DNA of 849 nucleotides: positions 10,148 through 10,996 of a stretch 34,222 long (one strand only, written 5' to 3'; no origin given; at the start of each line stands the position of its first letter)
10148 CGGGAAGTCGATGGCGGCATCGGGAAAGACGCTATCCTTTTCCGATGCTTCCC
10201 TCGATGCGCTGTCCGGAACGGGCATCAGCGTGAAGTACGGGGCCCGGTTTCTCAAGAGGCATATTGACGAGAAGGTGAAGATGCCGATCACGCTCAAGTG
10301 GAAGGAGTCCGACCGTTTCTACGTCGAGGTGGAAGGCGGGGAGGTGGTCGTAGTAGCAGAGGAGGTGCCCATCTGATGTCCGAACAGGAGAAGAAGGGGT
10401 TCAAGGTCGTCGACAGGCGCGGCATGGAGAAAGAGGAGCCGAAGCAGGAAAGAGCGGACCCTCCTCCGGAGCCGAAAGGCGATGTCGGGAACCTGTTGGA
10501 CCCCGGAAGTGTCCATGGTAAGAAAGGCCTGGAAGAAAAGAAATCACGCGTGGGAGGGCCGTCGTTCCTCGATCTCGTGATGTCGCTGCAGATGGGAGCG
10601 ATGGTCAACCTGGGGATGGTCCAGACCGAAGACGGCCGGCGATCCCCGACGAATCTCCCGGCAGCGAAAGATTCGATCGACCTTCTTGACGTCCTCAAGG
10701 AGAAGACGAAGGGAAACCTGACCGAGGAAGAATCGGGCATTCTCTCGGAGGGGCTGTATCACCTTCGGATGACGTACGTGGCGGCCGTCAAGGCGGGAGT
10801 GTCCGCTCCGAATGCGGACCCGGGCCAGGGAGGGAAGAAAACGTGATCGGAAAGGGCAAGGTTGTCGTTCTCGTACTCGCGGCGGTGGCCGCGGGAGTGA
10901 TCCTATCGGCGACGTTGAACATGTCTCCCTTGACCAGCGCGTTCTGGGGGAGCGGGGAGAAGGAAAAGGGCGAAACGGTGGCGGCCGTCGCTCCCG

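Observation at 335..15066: Chaperone-protease supercluster headed by a two-component system and a sigma-54 activator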

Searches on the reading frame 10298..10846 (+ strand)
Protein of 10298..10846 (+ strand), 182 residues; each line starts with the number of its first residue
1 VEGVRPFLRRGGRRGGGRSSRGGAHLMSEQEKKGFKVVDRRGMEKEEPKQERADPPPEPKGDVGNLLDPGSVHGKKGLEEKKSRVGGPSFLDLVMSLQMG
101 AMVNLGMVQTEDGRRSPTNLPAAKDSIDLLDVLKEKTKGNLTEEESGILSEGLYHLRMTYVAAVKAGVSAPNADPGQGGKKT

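Call 3: search_protein_families(library=pfam, proteins=[window:10298-10846:+])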
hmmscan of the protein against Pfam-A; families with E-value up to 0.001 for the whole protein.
window:10298-10846:+ (182 aa): 1 family
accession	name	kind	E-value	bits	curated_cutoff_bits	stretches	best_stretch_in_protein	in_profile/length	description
PF08899.16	DUF1844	-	2.9e-23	82.2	27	1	88-161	2-75/76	Domain of unknown function (DUF1844)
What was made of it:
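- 10376..10846 (+): DUF1844 protein. It is translationally coupled on both sides (ATGA and GTGA overlaps). Pfam PF08899 at 82 bits (call 3).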

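Call 10: search_protein_families(library=ncbifam, proteins=[window:10376-10846:+], max_evalue=0.00001)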
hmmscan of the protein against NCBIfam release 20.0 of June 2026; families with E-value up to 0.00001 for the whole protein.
window:10376-10846:+ (156 aa): 0 families

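Call 74: find_homologous_proteins(query=window:10376-10843:+, max_evalue=0.00001)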
Query window:10376-10843:+ (156 aa): 617 proteins with E <= 0.00001 among 686 candidates; the best 120 are listed.
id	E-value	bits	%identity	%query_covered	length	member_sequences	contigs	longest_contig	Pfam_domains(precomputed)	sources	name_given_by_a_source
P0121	1.1e-86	306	92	100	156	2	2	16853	PF08899.17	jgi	jgi:hypothetical protein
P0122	6.1e-86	304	92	100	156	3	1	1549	PF08899.17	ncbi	-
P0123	3.8e-85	302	91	100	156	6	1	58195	PF08899.17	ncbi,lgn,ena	-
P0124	1.3e-83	296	90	100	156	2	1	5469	PF08899.17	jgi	jgi:hypothetical protein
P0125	3.4e-83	295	88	100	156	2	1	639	PF08899.17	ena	-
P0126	4.1e-77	275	83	100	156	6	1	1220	PF08899.17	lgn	-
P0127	1.3e-74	267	81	100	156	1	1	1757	PF08899.17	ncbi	-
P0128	7.8e-71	255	82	94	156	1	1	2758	PF08899.17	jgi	jgi:hypothetical protein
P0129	8.0e-69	249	78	100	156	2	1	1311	PF08899.17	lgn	-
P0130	1.2e-67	245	77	100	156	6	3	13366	PF08899.17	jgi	jgi:hypothetical protein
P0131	3.3e-67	243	78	100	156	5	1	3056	PF08899.17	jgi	jgi:hypothetical protein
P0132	5.5e-66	239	75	100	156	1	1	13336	PF08899.17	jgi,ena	-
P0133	6.7e-66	239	77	99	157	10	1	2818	PF08899.17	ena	-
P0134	7.4e-66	239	74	99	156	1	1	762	PF08899.17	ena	-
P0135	1.3e-65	238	75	99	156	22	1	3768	PF08899.17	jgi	-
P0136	1.5e-65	238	76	100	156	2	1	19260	PF08899.17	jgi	-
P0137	3.1e-65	237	77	99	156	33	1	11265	PF08899.17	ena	-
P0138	6.5e-65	236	74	100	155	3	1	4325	PF08899.17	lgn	-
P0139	1.1e-64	235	75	100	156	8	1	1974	PF08899.17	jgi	-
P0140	3.7e-64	233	75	99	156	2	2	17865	PF08899.17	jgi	jgi:hypothetical protein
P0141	4.4e-64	233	75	99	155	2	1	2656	PF08899.17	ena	-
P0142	1.2e-63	232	74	99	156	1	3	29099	PF08899.17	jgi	jgi:hypothetical protein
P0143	3.6e-63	230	75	100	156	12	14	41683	PF08899.17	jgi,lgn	-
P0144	3.7e-63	230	75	100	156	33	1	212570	PF08899.17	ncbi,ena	-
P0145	5.0e-63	230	72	100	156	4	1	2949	PF08899.17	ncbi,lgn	-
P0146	5.4e-63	230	74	99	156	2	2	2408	PF08899.17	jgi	jgi:hypothetical protein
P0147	6.1e-63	229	74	99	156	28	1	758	PF08899.17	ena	-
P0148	7.4e-63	229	75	99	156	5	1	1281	PF08899.17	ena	-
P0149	1.7e-62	228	75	100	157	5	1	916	PF08899.17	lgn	-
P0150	2.8e-62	227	74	99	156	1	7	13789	PF08899.17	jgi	jgi:hypothetical protein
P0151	2.8e-62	227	74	99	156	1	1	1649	PF08899.17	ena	-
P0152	3.4e-62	227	75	99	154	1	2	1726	PF08899.17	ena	-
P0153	5.1e-62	226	73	99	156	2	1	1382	PF08899.17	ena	-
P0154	9.4e-62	226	75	100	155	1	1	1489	PF08899.17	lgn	-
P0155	2.2e-61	224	74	99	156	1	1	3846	PF08899.17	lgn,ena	-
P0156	2.3e-61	224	72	99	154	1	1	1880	PF08899.17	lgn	-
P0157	3.4e-61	224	73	99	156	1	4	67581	PF08899.17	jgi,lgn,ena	-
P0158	4.2e-61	223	74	100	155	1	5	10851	PF08899.17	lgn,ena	-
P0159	5.4e-61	223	73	99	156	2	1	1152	PF08899.17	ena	-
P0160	6.4e-61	223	72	100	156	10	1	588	PF08899.17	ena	-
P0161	8.5e-61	222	71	99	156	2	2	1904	PF08899.17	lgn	-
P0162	2.8e-60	221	74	96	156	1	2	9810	PF08899.17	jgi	-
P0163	3.9e-60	220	74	99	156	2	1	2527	PF08899.17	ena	-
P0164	5.4e-60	220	77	93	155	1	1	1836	PF08899.17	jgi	jgi:hypothetical protein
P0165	1.7e-59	218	70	100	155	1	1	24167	PF08899.17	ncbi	-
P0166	2.0e-59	218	68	98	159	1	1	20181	PF08899.17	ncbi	-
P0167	3.8e-59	217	70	100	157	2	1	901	PF08899.17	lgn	-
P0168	7.4e-59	216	70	99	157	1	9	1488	PF08899.17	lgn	-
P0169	5.7e-58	213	71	99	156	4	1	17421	PF08899.17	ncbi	-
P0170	2.2e-56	208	66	100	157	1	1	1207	PF08899.17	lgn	-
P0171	1.3e-55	206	69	99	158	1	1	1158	PF08899.17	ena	-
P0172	1.9e-55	205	71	94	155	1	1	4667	PF08899.17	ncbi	-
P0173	3.8e-55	204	67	85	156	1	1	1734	PF08899.17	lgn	-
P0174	1.4e-54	202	61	100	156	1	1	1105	PF08899.17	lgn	-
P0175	1.2e-52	196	63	85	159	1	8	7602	PF08899.17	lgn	-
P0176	1.1e-51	193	61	85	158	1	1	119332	PF08899.17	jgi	jgi:hypothetical protein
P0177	3.8e-51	191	61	85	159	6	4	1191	PF08899.17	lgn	-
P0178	2.4e-50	189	62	90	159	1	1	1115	PF08899.17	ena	-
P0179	4.8e-50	188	66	85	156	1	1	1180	PF08899.17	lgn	-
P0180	1.3e-49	186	60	100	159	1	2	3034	PF08899.17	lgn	-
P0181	1.5e-49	186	62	98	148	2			PF08899.17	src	-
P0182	1.9e-49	186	62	100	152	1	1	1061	PF08899.17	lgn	-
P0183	5.0e-49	184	64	87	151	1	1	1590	PF08899.17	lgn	-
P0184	5.9e-49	184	59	100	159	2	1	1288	PF08899.17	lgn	-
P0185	7.0e-49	184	62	90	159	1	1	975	PF08899.17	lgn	-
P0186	1.8e-48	182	62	99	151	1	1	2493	PF08899.17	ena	-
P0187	1.9e-48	182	64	88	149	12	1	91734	PF08899.17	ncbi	-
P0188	2.3e-48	182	58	100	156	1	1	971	PF08899.17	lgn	-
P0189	2.9e-48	182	63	92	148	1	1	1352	PF08899.17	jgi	jgi:Domain of unknown function (DUF1844)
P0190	4.8e-48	181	63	90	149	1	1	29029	PF08899.17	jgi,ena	-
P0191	5.3e-48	181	62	92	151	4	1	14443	PF08899.17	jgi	jgi:hypothetical protein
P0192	6.6e-48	181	58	100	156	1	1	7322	PF08899.17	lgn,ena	-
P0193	7.3e-48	180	58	100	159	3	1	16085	PF08899.17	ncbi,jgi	-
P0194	8.8e-48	180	55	90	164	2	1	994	PF08899.17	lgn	-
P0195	9.3e-48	180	58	99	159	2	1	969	PF08899.17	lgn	-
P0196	1.3e-47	180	63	90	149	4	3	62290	PF08899.17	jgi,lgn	jgi:hypothetical protein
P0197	1.6e-47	179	62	92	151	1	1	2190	PF08899.17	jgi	jgi:hypothetical protein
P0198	4.5e-47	178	58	100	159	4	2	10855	PF08899.17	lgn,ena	-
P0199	1.1e-46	177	55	98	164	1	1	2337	PF08899.17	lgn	-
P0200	1.4e-46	176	61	90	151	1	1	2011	PF08899.17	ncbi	-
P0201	1.7e-46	176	62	90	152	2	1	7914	PF08899.17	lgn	-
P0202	2.1e-46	176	61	89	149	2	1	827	PF08899.17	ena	-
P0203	2.9e-46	175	61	90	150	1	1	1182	PF08899.17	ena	-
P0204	3.3e-46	175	55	99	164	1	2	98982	PF08899.17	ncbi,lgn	ncbi:MAG: hypothetical protein Kow00128_14460 [Deltaproteobacteria bacterium]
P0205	3.4e-46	175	59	100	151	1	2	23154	PF08899.17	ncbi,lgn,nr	ncbi:MAG: DUF1844 domain-containing protein [Deltaproteobacteria bacterium]|nr:DUF1844 domain-contai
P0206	3.6e-46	175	61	92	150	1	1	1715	PF08899.17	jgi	-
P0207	3.8e-46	175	58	85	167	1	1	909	PF08899.17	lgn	-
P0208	5.0e-46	175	60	88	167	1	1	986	PF08899.17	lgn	-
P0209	6.1e-46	174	59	90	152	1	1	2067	PF08899.17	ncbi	-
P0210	6.2e-46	174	60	92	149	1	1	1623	PF08899.17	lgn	-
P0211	6.8e-46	174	61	90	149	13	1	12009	PF08899.17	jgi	jgi:Domain of unknown function (DUF1844)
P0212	7.0e-46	174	59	89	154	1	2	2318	PF08899.17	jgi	jgi:hypothetical protein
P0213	7.9e-46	174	57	99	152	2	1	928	PF08899.17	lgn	-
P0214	8.8e-46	174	61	90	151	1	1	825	PF08899.17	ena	-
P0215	9.8e-46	174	60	100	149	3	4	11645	PF08899.17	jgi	jgi:hypothetical protein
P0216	1.0e-45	174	62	90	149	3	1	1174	PF08899.17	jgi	jgi:hypothetical protein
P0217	1.1e-45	173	59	90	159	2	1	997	PF08899.17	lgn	-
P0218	1.1e-45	173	60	92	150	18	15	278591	PF08899.17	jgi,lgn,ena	-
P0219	1.2e-45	173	86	63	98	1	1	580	PF08899.17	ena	-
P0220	1.6e-45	173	63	90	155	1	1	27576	PF08899.17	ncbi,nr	ncbi:MAG: DUF1844 domain-containing protein [Deltaproteobacteria bacterium]|nr:DUF1844 domain-contai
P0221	2.0e-45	173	80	69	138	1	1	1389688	PF08899.17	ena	-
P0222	2.0e-45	173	60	89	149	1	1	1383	PF08899.17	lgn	-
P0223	2.2e-45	172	60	90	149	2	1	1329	PF08899.17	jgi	jgi:hypothetical protein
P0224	2.4e-45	172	58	90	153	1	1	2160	PF08899.17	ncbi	-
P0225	2.4e-45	172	60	92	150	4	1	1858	PF08899.17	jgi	-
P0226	3.1e-45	172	58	90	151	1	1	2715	PF08899.17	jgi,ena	-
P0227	3.4e-45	172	59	90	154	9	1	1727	PF08899.17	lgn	-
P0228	3.4e-45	172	58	99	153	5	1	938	PF08899.17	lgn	-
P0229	3.6e-45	172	57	99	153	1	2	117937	PF08899.17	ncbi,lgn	-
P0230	4.2e-45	172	60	90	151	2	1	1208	PF08899.17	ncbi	-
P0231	6.8e-45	171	60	90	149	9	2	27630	PF08899.17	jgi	jgi:hypothetical protein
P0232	7.6e-45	171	58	99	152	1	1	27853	PF08899.17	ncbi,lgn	-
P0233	8.1e-45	171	59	99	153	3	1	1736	PF08899.17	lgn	-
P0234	8.6e-45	171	56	93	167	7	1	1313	PF08899.17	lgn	-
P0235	1.1e-44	170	60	90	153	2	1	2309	PF08899.17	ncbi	-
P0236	1.2e-44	170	56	92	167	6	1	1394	PF08899.17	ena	-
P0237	1.2e-44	170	60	90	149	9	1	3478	PF08899.17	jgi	jgi:hypothetical protein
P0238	1.6e-44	170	63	86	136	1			PF08899.17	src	-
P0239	1.6e-44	170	59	90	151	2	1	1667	PF08899.17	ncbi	-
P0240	1.7e-44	170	61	90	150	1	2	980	PF08899.17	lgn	-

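Call 75: find_encoding_contigs(protein=P0204, flank=10000, max_places=1)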
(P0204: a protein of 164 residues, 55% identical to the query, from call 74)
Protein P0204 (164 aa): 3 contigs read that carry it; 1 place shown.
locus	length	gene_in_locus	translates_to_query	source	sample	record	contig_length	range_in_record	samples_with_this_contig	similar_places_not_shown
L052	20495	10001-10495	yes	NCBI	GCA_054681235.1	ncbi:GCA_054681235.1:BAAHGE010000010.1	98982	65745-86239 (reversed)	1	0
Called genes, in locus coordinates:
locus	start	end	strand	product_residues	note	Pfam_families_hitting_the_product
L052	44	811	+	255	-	PF00512:HisKA, PF02518:HATPase_c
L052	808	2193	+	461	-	PF00072:Response_reg, PF00158:Sigma54_activat, PF01078:Mg_chelatase (faint), PF14532:Sigma54_activ_2, PF07728:AAA_5, PF25601:AAA_lid_14, PF02954:HTH_8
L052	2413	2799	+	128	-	PF00072:Response_reg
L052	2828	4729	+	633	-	PF00012:HSP70, PF06723:MreB_Mbl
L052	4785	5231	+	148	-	PF00011:HSP20, PF17886:ArsA_HSP20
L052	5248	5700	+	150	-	PF27746:Small_heat_shock_put (weak), PF00011:HSP20, PF17886:ArsA_HSP20 (weak)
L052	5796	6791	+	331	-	PF00226:DnaJ, PF01556:DnaJ_C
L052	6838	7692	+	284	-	PF01435:Peptidase_M48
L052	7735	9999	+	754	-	PF02861:Clp_N, PF01637:ATPase_2 (weak), PF13191:AAA_16, PF23569:NBD_SMAX1 (weak), PF00004:AAA, PF17871:AAA_lid_9, PF07724:AAA_2, PF10431:ClpB_D2-small, +9 more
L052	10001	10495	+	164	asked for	PF08899:DUF1844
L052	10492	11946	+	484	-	PF00089:Trypsin, PF13365:Trypsin_2, PF00595:PDZ, PF13180:PDZ_2, PF17820:PDZ_6, PF00595:PDZ (weak), PF13180:PDZ_2, PF17820:PDZ_6, +2 more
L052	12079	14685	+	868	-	PF02861:Clp_N, PF13191:AAA_16 (weak), PF00004:AAA, PF17871:AAA_lid_9, PF00004:AAA, PF07724:AAA_2, PF07728:AAA_5, PF10431:ClpB_D2-small, +13 more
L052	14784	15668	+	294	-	PF00288:GHMP_kinases_N, PF08544:GHMP_kinases_C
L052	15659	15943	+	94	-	PF04026:SpoVG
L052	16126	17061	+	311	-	PF13793:Pribosyltran_N, PF00156:Pribosyltran, PF14572:Pribosyl_synth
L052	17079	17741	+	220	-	PF01386:Ribosomal_L25p, PF14693:Ribosomal_TL5_C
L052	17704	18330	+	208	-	PF01195:Pept_tRNA_hydro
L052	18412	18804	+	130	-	PF01250:Ribosomal_S6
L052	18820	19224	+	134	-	PF00436:SSB, PF22657:SSB_1 (weak)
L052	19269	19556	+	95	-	PF01084:Ribosomal_S18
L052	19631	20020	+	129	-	PF01281:Ribosomal_L9_N, PF03948:Ribosomal_L9_C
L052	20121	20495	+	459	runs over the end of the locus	PF00772:DnaB, PF03796:DnaB_C, PF13481:AAA_25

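Call 76: find_encoding_contigs(protein=P0218, flank=10000, max_places=1)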
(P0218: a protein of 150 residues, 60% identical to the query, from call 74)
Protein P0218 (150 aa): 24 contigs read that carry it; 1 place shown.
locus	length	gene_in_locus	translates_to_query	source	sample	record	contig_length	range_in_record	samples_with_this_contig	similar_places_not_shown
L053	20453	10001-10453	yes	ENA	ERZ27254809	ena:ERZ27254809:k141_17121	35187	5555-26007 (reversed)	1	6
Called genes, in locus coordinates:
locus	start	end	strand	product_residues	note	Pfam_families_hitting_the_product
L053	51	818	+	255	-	PF00512:HisKA, PF02518:HATPase_c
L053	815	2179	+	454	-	PF00072:Response_reg, PF00158:Sigma54_activat, PF00493:MCM (faint), PF01078:Mg_chelatase (faint), PF14532:Sigma54_activ_2, PF07728:AAA_5, PF25601:AAA_lid_14, PF02954:HTH_8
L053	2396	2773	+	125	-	PF00072:Response_reg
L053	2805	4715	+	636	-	PF00012:HSP70, PF06723:MreB_Mbl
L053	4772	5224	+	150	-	PF04969:CS (weak), PF00011:HSP20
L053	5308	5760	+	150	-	PF00011:HSP20, PF17886:ArsA_HSP20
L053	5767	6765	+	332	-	PF00226:DnaJ, PF01556:DnaJ_C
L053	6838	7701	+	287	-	PF01435:Peptidase_M48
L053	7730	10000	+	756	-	PF02861:Clp_N, PF01637:ATPase_2 (weak), PF13191:AAA_16, PF23569:NBD_SMAX1 (weak), PF00004:AAA, PF17871:AAA_lid_9, PF07724:AAA_2, PF10431:ClpB_D2-small, +8 more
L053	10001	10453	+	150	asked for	PF08899:DUF1844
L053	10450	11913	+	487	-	PF00089:Trypsin, PF13365:Trypsin_2, PF00595:PDZ, PF13180:PDZ_2, PF17820:PDZ_6, PF00595:PDZ, PF13180:PDZ_2, PF17820:PDZ_6, +2 more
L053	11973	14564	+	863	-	PF02861:Clp_N, PF23569:NBD_SMAX1 (weak), PF00004:AAA, PF17871:AAA_lid_9, PF00004:AAA, PF07724:AAA_2, PF07728:AAA_5, PF10431:ClpB_D2-small, +8 more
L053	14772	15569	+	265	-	PF00288:GHMP_kinases_N, PF08544:GHMP_kinases_C (weak)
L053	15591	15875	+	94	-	PF04026:SpoVG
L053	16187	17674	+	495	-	PF00672:HAMP (weak), PF01590:GAF (weak), PF13185:GAF_2, PF13492:GAF_3, PF13487:HD_5, PF01966:HD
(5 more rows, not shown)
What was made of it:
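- The same block, and in L052 the same downstream housekeeping genes, recur in divergent genomes of the phylum (calls 75, 76).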

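Call 85: predict_structure(alignment_id=A4)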
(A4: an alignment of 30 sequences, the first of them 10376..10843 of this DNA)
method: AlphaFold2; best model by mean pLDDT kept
length: 156 residues; sequences in the alignment: 30
mean_pLDDT: 69.1   pTM: 0.50
mean pLDDT of the five models: 69.1, 68.6, 67.9, 67.7, 67.6
residues with pLDDT >= 90: 46; 70-90: 33; 50-70: 23; < 50: 54
segments of 3 or more residues with pLDDT < 50: 1-5, 16-28, 34-42, 50-56, 145-153
pLDDT, mean of each block of 10 residues (from residue 1): 48 49 43 43 44 48 84 93 86 93 94 89 93 91 52 47
secondary structure, 60 per line:
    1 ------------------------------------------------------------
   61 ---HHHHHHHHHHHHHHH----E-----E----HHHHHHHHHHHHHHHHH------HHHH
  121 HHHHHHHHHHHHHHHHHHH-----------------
elements in order: H64-78 H94-110 H117-139

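Call 87: fold_search(model_id=the predicted structure, library=pdb)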
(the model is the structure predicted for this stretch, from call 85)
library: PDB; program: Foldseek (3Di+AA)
matches with E <= 10: 132; with E <= 0.001: 0
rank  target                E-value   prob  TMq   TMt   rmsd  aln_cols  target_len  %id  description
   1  9m1n_C                3.4e-01  0.98  0.42  0.24   6.8        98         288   13  Cryo-EM structure of the TBC-DC-Arl2-alpha-beta-tubulin complex with GDP-AlFx (released 2025-10-22)
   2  2l3l_MODEL_1_A        7.1e-01  0.98  0.38  0.52   5.6        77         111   13  The solution structure of the N-terminal domain of human Tubulin Binding Cofactor C reveals a platform for the (released 2011-09-21)
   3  2luh_MODEL_1_A        8.4e-01  0.91  0.36  0.34   5.4        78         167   17  NMR structure of the Vta1-Vps60 complex (released 2012-11-07)
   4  2gsc_E                1.6e+00  0.66  0.34  0.45   5.3        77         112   12  Crystal Structure of the Conserved Hypothetical Cytosolic Protein Xcc0516 from Xanthomonas campestris (released 2006-10-03)
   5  2rkk_A                1.7e+00  0.69  0.36  0.35   3.5        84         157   20  Crystal Structure of S.cerevisiae Vta1 N-terminal domain (released 2008-01-22)
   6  3l34_C                1.7e+00  0.30  0.28  0.33   5.3        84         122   20  The crystal structure of a two-component sensor domain (2nd form) from Pseudomonas aeruginosa PA01 (released 2010-01-12)
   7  5a97_C                1.9e+00  0.30  0.25  0.09   7.3        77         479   19  Hazara virus nucleocapsid protain (released 2016-01-13)
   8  3ovu_A                1.9e+00  0.13  0.20  0.29   8.5        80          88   14  Crystal Structure of Human Alpha-Haemoglobin Complexed with AHSP and the First NEAT Domain of IsdH from Staphylococcus (released 2011-09-21)
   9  2ra1                  2.1e+00  0.75  0.32  0.13   2.3        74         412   20  Crystal structure of the N-terminal part of the bacterial S-layer protein SbsC (released 2008-08-19)
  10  1iur_MODEL_1_A        2.3e+00  0.13  0.23  0.34  15.5       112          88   19  DnaJ domain of human KIAA0730 protein (released 2003-10-07)
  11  4m70_J                2.3e+00  0.13  0.21  0.30  10.6        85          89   16  Crystal structure of potato Rx-CC domain in complex with RanGAP2-WPP domain (released 2013-11-13)
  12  3f4m                  2.5e+00  0.11  0.20  0.20  10.8       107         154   18  Crystal structure of TIPE2 (released 2009-03-17)
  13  1z8u_C                2.5e+00  0.09  0.20  0.27   7.9        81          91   14  Crystal structure of oxidized alpha hemoglobin bound to AHSP (released 2005-06-14)
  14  8e0m_K                2.6e+00  0.35  0.31  0.29   5.6        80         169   12  Homotrimeric variant of tcTRP9, BGL15 (released 2023-04-12)
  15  5eqz                  2.8e+00  0.33  0.30  0.33   4.2        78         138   19  Crystal structure of a Rev protein from Borrelia burgdorferi at 1.80 A resolution (released 2015-12-09)
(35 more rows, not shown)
